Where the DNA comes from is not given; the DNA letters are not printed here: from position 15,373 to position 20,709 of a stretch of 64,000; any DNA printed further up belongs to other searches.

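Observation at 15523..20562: Mosaic 1679-aa scaffoldin-like protein built almost entirely of repeats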

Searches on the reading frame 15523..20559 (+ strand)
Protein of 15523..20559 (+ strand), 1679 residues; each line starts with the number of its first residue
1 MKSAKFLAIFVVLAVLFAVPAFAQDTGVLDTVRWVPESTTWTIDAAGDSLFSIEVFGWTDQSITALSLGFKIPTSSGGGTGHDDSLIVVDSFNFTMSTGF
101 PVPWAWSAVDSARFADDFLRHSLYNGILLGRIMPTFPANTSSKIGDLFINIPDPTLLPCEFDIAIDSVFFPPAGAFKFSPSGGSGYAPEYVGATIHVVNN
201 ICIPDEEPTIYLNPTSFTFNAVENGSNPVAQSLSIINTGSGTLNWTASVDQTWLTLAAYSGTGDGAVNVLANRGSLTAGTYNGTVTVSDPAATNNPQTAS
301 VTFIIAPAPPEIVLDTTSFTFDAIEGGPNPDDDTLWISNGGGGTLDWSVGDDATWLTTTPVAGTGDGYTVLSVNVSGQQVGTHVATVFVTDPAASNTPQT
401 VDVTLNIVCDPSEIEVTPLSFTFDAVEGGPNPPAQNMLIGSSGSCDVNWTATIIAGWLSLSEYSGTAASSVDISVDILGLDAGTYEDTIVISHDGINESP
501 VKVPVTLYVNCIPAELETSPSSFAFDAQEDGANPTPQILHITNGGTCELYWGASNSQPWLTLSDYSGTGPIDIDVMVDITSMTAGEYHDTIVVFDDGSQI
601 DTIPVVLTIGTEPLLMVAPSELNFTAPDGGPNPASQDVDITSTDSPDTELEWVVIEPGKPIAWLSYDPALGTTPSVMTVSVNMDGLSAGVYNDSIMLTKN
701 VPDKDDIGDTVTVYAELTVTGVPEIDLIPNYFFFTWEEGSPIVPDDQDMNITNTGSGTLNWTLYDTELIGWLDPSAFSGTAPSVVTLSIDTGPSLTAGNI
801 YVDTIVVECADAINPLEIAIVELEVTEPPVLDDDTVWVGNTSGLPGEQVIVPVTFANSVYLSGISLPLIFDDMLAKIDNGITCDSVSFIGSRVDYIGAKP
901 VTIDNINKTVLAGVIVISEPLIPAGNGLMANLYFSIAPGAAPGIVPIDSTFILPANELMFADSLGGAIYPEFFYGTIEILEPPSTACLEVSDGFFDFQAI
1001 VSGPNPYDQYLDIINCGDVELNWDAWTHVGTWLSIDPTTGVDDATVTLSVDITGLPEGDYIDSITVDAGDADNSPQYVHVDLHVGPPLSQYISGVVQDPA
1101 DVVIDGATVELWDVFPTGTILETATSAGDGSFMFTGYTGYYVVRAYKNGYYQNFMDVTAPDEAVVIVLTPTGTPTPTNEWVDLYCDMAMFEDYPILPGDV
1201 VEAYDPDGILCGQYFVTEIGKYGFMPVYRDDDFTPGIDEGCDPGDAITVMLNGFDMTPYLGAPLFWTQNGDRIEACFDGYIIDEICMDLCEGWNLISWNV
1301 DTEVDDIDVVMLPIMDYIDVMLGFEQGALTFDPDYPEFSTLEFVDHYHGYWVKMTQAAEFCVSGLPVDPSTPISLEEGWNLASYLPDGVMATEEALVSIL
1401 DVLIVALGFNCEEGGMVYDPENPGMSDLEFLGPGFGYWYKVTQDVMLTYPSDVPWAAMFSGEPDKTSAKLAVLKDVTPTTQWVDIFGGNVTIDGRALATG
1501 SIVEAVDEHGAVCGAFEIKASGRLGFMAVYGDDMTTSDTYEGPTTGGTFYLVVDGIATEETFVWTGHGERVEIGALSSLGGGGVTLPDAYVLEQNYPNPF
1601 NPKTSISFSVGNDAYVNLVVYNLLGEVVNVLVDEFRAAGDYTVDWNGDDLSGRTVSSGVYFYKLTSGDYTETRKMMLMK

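Call 3: search_protein_families(library=pfam, proteins=[window:15523-20559:+], max_evalue=1)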
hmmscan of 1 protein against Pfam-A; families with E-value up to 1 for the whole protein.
window:15523-20559:+ (1679 aa): 9 families
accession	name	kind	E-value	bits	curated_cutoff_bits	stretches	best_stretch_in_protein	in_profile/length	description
PF19190.6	BACON_2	-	7e-36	122.5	25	5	212-298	4-92/94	Viral BACON domain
PF18962.6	Por_Secre_tail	-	6.7e-08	33.2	27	1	1596-1676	2-74/75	Secretion system C-terminal sorting domain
PF13620.12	CarboxypepD_reg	-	4.4e-06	27.4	32.3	1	1092-1158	2-68/82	Carboxypeptidase regulatory-like domain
PF13004.13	BACON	-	2.4e-05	24.7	25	2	244-304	2-46/61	Putative binding domain, N-terminal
PF13860.13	FlgD_ig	-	5.9e-05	23.4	27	1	1614-1666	22-75/79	FlgD Ig-like domain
PF19410.4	DUF5980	-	0.0013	19.6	27.1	0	575-610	60-94/97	Family of unknown function (DUF5980)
PF13585.12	CHU_C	-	0.0098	16.4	27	1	1616-1674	29-81/86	CHU_C Type IX secretion signal domain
PF13944.12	Calycin_like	-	0.057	14.1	30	0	278-324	2-48/124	Calycin-like beta-barrel domain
PF17210.9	SdrD_B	-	0.16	12.6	29.7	1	1096-1154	16-74/112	SdrD B-like domain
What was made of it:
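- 16138..17988 (+): Six BACON_2 (PF19190) Ig-like repeats, aa ~206-822. Pfam BACON_2 E 7e-36 (call 3).
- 18775..19032 (+): CarboxypepD_reg-like (transthyretin-like) beta-sandwich, aa ~1085-1170. Pfam PF13620 E 4.4e-6 at 27.4 bits, below the 32.3 cut-off (call 3).
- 20308..20562 (+): T9SS type A C-terminal sorting domain, aa 1596-1679, plus the stop codon. Por_Secre_tail 33.2 bits against 27 (call 3).
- On Cellulosomal scaffoldin: There is no CBM hit in the protein (call 3).
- On BACON_2 (PF19190): 122.5 bits against a cut-off of 25, in 5 stretches (call 3).
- On CarboxypepD_reg (PF13620): 27.4 bits against 32.3 for the window copy (call 3).
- Checked: Pfam BACON_2 scores 122.5 bits in 5 stretches (call 3).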

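Call 4: search_protein_families(library=ncbifam, proteins=[window:15523-20559:+], max_evalue=1)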
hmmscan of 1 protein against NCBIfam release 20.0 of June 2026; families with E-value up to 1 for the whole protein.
window:15523-20559:+ (1679 aa): 8 families
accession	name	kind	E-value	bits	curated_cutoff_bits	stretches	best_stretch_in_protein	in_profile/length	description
TIGR04183.1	Por_Secre_tail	domain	2e-09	37.3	23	1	1596-1676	2-70/72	T9SS type A sorting domain-containing protein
NF033707.1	T9SS_sortase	equivalog_domain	6.9e-07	27.3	420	1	1594-1665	1000-1076/1095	type IX secretion system sortase PorU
NF052323.1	T9SSA_dep_M6i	equivalog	6.8e-05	21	600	1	1595-1666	960-1026/1043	T9SS-dependent M6-like inactivated metalloprotease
NF052228.1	T9SS_PorZ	equivalog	0.0099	14.3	260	1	1630-1672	707-748/757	type IX secretion system anionic LPS delivery protein PorZ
NF038113.1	T9SSA_dep_M36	equivalog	0.013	13.7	885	1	1594-1677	794-868/869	T9SS-dependent M36 family metallopeptidase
NF005176.1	PRK06655.1-1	equivalog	0.016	15.2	230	1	1614-1667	97-150/197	flagellar hook assembly protein FlgD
NF053608.1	Lsa66_OmpA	equivalog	0.024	13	700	1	1642-1671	204-233/581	fibronectin-binding adhesin Lsa66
NF009453.0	PRK12813.1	equivalog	0.063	12.8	264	1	1616-1667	126-174/223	flagellar basal body rod modification protein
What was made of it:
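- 20308..20562 (+): TIGR04183 E 2e-9, 37.3 bits against a cut-off of 23 (call 4).
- On T9SS type A cargo: PF18962 33.2 bits against 27, at aa 1596-1676 of 1679 (calls 3, 4).
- Checked: The T9SS CTD passes: TIGR04183 37.3 bits against a cut-off of 23; Por_Secre_tail 33.2 against 27 (calls 3, 4).
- The CTD passes curated cut-offs (calls 3, 4).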

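Call 10: search_solved_structures(query=window:15523-20559:+, max_evalue=1)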
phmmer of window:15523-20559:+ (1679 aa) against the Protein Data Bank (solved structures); distinct sequences matched with E-value up to 1: 0.
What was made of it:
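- Tried and rejected: Whole-protein phmmer against PDB gave no hit (call 10).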
